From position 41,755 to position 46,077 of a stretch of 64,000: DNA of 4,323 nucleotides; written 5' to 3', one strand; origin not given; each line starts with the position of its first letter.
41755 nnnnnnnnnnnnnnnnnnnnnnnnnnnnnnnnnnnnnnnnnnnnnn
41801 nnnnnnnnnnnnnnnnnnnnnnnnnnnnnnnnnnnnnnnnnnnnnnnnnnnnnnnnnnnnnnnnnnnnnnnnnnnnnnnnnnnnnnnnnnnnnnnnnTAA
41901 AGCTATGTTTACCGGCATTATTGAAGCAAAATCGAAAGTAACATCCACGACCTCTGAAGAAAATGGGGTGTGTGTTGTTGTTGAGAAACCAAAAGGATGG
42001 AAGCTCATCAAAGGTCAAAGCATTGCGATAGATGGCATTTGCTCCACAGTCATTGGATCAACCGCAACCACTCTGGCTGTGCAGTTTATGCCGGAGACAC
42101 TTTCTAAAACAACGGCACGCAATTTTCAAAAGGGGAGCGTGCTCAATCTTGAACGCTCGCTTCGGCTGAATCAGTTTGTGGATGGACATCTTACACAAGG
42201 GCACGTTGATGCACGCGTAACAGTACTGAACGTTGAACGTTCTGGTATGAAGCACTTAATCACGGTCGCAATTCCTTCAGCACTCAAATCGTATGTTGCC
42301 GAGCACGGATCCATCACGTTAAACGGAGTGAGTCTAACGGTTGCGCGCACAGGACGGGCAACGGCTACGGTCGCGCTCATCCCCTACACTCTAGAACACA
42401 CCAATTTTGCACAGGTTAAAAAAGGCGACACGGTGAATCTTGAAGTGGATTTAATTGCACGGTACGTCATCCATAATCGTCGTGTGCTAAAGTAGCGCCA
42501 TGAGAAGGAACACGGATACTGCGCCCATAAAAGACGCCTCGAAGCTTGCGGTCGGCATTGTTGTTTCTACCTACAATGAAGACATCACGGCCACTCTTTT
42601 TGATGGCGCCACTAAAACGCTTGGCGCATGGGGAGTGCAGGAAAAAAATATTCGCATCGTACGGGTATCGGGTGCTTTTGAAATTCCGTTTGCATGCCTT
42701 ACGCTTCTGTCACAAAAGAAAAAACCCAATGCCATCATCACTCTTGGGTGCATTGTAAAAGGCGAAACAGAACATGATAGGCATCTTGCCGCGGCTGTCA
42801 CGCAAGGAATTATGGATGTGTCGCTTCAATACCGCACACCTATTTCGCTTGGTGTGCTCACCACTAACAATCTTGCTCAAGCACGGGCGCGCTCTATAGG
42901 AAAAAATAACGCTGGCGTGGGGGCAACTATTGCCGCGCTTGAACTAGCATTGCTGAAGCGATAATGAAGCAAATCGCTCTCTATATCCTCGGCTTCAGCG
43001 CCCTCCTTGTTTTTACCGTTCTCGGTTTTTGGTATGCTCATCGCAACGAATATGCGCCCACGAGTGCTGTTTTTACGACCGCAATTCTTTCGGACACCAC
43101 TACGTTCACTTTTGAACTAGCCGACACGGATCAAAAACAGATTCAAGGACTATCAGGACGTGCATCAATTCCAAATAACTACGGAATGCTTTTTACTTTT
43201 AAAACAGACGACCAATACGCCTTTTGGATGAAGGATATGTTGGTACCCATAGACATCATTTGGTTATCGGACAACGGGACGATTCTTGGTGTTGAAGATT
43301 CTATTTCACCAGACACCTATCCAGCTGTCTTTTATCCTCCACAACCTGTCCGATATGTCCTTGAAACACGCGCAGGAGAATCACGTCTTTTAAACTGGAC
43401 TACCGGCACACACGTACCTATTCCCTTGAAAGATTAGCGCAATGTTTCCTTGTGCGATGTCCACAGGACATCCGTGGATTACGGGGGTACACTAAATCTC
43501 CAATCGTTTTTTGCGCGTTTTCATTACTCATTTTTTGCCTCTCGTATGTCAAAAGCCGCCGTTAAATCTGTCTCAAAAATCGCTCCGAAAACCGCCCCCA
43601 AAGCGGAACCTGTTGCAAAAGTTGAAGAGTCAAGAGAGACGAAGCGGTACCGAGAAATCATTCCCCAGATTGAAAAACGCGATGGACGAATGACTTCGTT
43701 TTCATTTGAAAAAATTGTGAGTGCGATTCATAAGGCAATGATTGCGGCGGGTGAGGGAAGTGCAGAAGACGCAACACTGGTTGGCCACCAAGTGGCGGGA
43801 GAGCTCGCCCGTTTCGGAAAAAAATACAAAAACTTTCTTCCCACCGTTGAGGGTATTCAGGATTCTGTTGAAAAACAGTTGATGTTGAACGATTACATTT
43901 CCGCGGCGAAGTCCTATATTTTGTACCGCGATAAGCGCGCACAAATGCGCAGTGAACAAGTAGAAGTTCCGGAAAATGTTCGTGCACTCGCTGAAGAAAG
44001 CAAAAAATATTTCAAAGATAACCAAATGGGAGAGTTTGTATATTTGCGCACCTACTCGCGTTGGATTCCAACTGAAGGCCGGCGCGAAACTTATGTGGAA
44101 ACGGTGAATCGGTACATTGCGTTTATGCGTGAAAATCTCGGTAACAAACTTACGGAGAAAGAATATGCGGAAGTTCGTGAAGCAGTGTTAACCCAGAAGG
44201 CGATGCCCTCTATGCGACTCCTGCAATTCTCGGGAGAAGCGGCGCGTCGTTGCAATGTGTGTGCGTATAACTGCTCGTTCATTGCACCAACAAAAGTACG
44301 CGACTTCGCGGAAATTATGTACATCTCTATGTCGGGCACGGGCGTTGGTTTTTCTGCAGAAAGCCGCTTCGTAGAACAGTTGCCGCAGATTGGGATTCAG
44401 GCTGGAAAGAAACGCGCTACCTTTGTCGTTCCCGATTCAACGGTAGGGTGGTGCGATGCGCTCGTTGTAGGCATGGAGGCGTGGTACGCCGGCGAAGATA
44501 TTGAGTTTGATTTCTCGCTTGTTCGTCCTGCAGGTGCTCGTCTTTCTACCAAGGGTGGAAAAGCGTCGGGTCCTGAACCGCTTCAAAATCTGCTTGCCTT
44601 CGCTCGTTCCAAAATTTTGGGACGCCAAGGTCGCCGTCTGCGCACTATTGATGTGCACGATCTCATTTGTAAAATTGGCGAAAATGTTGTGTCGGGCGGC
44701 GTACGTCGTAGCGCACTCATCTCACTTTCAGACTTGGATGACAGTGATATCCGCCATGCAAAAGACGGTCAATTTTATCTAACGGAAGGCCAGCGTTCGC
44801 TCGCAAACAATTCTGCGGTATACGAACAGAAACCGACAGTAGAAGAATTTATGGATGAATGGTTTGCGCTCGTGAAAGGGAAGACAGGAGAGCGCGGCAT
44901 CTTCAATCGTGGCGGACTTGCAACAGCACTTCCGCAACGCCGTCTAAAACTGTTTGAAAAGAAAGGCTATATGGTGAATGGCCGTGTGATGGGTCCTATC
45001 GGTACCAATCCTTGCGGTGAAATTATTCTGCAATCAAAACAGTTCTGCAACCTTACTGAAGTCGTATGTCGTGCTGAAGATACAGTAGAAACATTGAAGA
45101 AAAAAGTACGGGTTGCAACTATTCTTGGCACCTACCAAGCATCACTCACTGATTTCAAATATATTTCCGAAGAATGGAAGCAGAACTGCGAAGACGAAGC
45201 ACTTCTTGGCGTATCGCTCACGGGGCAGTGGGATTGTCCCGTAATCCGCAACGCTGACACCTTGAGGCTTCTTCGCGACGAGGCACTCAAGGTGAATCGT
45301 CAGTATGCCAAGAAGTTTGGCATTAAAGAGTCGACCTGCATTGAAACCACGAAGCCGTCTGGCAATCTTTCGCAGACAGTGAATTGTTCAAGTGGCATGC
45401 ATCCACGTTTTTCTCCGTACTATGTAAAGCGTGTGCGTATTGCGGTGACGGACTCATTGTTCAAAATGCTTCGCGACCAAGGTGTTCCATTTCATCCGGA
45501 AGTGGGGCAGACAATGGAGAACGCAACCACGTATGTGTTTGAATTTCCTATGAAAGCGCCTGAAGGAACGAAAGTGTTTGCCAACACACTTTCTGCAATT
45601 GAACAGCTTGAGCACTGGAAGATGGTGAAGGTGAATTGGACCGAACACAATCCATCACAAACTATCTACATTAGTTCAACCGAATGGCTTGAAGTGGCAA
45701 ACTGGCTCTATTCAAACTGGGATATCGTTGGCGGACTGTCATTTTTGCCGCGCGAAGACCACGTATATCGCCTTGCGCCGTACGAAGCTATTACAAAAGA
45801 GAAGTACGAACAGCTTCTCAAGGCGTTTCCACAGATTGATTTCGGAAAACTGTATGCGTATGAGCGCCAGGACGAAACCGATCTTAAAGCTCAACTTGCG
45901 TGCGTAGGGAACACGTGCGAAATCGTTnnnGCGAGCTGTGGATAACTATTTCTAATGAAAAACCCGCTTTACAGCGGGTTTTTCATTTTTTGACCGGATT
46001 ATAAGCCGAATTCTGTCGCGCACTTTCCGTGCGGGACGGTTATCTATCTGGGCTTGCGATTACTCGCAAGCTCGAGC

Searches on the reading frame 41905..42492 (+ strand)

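Call 77: search_protein_families(library=pfam, proteins=[window:41905-42492:+], max_evalue=0.01)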
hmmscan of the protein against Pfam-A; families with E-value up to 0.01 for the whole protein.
window:41905-42492:+ (196 aa): 1 family
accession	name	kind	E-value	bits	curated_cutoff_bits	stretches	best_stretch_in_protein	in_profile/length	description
PF00677.23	Lum_binding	-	9.2e-40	135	27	2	98-182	1-86/86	Lumazine binding domain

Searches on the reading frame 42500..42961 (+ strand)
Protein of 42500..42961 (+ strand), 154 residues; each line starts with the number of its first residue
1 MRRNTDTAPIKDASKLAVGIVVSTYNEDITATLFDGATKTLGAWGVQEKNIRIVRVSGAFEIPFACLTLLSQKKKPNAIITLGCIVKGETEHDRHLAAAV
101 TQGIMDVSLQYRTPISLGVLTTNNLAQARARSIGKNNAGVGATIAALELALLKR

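Call 77: search_protein_families(library=pfam, proteins=[window:42500-42961:+], max_evalue=0.01)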
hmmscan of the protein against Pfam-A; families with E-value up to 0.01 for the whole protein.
window:42500-42961:+ (154 aa): 1 family
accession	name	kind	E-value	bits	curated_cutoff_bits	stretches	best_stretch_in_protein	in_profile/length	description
PF00885.24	DMRL_synthase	-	6.7e-43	146.4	26.7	1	16-153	2-138/139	6,7-dimethyl-8-ribityllumazine synthase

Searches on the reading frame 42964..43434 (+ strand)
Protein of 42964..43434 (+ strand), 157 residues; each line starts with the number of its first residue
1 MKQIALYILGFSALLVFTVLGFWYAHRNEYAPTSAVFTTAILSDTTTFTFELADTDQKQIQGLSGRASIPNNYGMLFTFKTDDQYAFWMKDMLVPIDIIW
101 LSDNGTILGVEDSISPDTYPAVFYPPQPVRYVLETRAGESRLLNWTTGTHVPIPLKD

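Call 77: search_protein_families(library=pfam, proteins=[window:42964-43434:+], max_evalue=0.01)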
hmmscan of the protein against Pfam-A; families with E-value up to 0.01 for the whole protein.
window:42964-43434:+ (157 aa): 1 family
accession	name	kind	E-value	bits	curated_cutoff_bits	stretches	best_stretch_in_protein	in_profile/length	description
PF02643.20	DUF192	-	3.2e-27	94.9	27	1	49-152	2-95/96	Uncharacterized ACR, COG1430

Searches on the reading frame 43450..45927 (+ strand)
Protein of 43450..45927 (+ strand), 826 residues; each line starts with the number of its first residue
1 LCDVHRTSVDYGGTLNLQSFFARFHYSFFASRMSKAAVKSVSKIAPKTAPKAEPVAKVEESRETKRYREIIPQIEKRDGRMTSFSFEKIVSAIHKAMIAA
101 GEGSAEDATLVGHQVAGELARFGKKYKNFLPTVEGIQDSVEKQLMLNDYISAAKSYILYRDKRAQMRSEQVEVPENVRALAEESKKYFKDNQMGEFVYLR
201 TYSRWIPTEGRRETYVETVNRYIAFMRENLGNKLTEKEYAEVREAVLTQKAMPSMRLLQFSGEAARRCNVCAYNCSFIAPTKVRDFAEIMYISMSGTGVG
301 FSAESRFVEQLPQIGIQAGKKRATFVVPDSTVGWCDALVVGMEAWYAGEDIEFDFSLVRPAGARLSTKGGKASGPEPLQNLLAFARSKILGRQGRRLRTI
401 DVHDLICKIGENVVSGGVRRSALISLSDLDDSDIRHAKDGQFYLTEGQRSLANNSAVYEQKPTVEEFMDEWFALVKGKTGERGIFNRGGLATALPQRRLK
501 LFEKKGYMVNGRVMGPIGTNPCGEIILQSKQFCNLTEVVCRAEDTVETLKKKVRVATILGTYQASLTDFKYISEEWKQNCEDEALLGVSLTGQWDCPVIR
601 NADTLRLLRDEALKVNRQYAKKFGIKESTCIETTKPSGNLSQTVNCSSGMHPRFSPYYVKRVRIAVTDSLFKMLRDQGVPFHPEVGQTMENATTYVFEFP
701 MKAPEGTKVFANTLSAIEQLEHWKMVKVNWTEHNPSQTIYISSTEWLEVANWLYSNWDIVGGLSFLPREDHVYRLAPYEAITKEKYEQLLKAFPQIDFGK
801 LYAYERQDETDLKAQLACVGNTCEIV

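Call 18: search_protein_families(library=pfam, proteins=[window:43450-45927:+], max_evalue=0.01)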
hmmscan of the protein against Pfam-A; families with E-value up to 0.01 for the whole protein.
window:43450-45927:+ (826 aa): 4 families
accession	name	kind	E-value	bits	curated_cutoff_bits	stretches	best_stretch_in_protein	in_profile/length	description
PF03477.21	ATP-cone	-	2.5e-18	66.8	25.8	1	73-164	2-87/88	ATP cone domain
PF17975.6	RNR_Alpha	-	1.3e-10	42.1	26.4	1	181-251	10-77/101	Ribonucleotide reductase alpha domain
PF02867.20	Ribonuc_red_lgC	-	3e-06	26.6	23.9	1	617-757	370-513/523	Ribonucleotide reductase, barrel domain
PF21995.1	RNR-II_ins_dom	-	6.6e-05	23.6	27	1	320-382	32-100/107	B12-dependent ribonucleotide reductase, insertion domain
